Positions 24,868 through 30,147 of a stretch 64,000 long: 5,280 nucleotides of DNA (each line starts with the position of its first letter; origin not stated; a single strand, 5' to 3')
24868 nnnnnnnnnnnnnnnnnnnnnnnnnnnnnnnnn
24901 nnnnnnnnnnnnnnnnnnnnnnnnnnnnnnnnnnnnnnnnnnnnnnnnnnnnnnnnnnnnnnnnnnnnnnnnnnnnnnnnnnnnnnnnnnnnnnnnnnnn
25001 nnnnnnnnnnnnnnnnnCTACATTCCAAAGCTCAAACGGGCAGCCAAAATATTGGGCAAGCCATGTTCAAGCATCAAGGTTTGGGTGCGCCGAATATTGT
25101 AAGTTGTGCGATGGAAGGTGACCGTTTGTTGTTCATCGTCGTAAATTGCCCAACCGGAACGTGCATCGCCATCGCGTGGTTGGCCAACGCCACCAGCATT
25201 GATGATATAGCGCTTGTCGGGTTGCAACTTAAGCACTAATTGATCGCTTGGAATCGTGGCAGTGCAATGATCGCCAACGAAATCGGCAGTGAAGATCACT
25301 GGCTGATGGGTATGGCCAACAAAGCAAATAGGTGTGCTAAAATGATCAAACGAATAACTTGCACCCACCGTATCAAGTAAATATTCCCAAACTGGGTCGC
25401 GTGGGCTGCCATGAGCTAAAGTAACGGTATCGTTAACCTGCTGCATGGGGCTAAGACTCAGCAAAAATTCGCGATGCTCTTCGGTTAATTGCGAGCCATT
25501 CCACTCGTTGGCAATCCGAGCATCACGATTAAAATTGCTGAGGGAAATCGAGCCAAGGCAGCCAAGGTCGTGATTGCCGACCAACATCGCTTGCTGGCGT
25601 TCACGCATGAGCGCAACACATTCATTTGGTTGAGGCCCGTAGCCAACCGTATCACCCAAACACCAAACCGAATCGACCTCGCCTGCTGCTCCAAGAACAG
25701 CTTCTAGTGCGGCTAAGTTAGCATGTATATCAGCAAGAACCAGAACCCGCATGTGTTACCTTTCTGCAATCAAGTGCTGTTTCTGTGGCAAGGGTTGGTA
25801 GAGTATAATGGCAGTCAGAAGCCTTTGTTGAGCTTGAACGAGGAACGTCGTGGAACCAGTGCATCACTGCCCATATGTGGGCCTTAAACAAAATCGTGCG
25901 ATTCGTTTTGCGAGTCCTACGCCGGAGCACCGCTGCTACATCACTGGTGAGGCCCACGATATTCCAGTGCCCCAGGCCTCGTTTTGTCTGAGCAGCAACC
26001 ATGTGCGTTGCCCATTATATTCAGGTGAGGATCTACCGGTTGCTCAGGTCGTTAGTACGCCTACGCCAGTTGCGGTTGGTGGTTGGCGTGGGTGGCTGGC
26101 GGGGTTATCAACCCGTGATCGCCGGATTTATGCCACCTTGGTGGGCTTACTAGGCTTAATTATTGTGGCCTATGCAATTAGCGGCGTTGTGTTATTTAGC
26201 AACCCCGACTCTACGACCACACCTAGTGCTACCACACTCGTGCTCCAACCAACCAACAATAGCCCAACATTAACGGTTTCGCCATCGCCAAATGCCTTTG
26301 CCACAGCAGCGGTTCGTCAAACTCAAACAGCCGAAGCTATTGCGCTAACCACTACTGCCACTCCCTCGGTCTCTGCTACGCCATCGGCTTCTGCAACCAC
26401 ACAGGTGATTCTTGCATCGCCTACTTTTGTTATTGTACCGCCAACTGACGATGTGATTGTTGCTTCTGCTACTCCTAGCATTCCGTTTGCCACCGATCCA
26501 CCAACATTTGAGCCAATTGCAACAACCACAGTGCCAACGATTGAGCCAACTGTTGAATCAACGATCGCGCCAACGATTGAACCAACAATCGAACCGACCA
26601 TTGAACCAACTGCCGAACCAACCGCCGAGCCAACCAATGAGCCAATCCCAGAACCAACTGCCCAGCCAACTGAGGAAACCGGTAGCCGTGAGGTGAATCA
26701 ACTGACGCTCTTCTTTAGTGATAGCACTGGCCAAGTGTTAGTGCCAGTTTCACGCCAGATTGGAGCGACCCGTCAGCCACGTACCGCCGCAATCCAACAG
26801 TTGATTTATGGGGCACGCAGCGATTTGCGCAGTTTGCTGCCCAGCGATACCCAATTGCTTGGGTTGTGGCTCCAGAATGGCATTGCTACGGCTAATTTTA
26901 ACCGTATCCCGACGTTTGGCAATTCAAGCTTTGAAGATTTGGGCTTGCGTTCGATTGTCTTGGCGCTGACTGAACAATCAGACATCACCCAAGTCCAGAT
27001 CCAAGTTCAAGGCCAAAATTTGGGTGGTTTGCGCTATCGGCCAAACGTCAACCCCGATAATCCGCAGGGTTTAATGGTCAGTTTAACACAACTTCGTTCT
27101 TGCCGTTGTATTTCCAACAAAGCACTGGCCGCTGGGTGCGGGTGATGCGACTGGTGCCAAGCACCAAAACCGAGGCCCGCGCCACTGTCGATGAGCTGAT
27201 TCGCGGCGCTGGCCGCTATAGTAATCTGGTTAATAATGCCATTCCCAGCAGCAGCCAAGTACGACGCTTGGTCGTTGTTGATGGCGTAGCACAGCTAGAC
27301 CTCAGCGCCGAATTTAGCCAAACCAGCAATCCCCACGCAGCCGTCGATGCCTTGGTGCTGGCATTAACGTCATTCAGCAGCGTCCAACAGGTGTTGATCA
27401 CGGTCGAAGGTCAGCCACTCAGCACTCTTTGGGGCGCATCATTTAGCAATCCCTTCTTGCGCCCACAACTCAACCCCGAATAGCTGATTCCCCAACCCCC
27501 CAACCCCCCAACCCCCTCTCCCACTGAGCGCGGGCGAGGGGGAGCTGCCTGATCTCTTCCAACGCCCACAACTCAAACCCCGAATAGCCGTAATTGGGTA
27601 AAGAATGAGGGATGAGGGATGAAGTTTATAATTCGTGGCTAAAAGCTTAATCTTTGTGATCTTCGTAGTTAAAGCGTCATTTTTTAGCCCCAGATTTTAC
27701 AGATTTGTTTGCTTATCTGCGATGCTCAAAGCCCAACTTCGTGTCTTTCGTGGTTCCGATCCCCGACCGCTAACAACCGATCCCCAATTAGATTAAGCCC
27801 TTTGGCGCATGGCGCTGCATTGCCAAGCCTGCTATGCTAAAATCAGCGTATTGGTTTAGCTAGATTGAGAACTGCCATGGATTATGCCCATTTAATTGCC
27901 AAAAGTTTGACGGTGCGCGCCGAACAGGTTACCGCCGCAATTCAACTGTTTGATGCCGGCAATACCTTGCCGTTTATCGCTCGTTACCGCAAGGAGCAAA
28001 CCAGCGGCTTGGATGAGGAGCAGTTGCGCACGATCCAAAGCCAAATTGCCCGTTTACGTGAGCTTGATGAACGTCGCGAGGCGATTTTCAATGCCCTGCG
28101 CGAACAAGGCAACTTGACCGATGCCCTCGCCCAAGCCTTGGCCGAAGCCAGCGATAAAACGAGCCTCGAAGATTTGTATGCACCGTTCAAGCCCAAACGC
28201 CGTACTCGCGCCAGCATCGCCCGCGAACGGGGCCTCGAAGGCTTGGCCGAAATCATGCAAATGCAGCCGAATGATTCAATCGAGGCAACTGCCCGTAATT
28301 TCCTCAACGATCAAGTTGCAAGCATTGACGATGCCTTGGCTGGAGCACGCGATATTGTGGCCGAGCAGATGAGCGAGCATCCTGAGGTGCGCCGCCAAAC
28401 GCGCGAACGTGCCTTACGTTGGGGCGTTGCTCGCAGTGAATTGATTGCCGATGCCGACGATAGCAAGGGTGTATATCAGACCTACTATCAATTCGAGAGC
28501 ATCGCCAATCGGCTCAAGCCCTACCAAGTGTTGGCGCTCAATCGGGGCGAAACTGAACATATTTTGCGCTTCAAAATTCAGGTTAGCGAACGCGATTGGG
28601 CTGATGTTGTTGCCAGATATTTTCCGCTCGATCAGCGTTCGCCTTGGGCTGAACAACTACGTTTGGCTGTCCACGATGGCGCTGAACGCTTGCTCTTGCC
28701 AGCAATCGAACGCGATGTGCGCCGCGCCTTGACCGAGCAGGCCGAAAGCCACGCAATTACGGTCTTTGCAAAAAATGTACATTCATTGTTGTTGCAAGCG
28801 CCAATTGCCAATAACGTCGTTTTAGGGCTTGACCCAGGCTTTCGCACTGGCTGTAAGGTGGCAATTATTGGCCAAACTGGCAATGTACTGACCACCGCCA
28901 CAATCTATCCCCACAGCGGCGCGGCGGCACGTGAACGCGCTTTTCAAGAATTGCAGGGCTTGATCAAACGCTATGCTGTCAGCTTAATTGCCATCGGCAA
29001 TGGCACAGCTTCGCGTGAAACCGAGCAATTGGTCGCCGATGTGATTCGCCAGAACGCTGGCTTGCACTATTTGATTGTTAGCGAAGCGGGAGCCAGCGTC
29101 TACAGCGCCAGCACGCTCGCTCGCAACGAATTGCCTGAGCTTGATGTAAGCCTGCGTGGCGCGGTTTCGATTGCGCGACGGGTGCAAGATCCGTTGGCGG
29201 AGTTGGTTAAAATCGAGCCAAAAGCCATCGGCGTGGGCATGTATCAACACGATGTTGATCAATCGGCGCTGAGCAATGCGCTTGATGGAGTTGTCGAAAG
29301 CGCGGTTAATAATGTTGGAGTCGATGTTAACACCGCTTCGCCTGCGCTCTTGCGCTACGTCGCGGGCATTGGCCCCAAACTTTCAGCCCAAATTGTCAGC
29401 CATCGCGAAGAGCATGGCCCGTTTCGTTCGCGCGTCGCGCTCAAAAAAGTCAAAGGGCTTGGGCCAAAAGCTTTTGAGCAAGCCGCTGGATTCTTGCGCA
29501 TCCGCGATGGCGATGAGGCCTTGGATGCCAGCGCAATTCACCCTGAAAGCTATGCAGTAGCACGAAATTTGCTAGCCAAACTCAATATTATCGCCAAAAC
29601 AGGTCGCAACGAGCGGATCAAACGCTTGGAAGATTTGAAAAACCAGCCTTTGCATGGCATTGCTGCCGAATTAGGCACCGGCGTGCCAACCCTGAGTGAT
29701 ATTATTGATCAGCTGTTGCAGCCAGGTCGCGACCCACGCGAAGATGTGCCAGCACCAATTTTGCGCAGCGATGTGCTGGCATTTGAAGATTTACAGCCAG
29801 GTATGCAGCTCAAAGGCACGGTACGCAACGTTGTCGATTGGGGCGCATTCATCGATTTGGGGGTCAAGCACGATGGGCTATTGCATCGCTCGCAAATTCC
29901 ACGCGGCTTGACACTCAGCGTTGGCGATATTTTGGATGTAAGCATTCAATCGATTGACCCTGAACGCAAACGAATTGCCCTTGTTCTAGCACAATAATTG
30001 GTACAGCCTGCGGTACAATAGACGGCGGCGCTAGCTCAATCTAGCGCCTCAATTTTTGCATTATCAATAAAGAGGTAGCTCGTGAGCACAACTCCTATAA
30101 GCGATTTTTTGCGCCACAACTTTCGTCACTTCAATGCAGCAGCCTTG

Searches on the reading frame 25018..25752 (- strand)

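Call 72: search_protein_families(library=pfam, proteins=[window:25018-25752:-], max_evalue=0.000001)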
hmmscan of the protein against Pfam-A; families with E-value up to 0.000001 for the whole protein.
window:25018-25752:- (244 aa): 2 families
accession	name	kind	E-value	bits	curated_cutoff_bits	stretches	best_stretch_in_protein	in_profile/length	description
PF12850.12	Metallophos_2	-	1.4e-15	58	27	1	1-205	1-150/154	Calcineurin-like phosphoesterase superfamily domain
PF00149.33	Metallophos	-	3.1e-13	51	21.5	1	1-150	1-190/191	Calcineurin-like phosphoesterase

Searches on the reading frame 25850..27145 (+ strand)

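Call 72: search_protein_families(library=pfam, proteins=[window:25850-27145:+], max_evalue=0.000001)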
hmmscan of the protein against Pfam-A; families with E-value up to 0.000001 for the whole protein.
window:25850-27145:+ (431 aa): 2 families
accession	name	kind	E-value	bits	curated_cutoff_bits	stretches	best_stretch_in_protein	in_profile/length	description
PF10646.14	Germane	-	1.5e-17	64.7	23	1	286-391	1-116/117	Sporulation and spore germination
PF04886.17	PT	-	3.1e-07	30.3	26.2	1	241-275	2-36/36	PT disordered repeat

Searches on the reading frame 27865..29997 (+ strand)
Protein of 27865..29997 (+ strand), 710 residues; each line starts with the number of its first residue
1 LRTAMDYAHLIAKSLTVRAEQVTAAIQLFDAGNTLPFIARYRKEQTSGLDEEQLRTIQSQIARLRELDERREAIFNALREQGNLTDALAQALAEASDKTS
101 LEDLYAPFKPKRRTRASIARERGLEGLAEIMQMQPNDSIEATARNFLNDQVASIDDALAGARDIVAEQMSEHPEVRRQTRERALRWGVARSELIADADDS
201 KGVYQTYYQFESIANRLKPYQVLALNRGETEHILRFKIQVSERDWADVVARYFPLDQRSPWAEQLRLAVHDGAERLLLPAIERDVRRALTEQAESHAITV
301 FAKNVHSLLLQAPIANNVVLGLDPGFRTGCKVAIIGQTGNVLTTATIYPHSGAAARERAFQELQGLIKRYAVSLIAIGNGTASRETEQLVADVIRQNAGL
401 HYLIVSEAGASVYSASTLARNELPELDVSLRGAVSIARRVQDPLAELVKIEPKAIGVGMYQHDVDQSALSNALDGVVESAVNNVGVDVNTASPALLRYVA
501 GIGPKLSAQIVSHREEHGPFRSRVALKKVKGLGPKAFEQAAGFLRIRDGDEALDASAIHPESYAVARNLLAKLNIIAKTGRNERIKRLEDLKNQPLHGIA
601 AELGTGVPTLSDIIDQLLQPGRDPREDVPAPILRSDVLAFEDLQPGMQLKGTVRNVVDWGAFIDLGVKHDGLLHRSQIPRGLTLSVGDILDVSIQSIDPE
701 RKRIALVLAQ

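Call 72: search_protein_families(library=pfam, proteins=[window:27865-29997:+], max_evalue=0.000001)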
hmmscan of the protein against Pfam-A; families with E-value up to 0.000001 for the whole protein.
window:27865-29997:+ (710 aa): 7 families
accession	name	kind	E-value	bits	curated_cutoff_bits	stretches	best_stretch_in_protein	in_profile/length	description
PF16921.10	Tex_YqgF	-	2.5e-52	177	27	1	318-441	2-126/126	Tex protein YqgF-like domain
PF12836.13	HHH_3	-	9.4e-29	99.8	27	1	481-545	1-65/65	Helix-hairpin-helix motif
PF09371.15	Tex_N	-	7e-27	93.4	32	1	6-78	2-74/75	Tex-like protein N-terminal domain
PF22706.1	Tex_central_region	-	6.2e-23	82.1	27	1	135-301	2-178/178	Tex central region-like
PF17674.7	HHH_9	-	1.3e-16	61.7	23.1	1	552-625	2-70/70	HHH domain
PF00575.29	S1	-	1.8e-11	44.7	22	1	644-706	3-71/74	S1 RNA binding domain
PF14635.12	HHH_7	-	2.1e-08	34.9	27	1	459-546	10-103/104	Helix-hairpin-helix motif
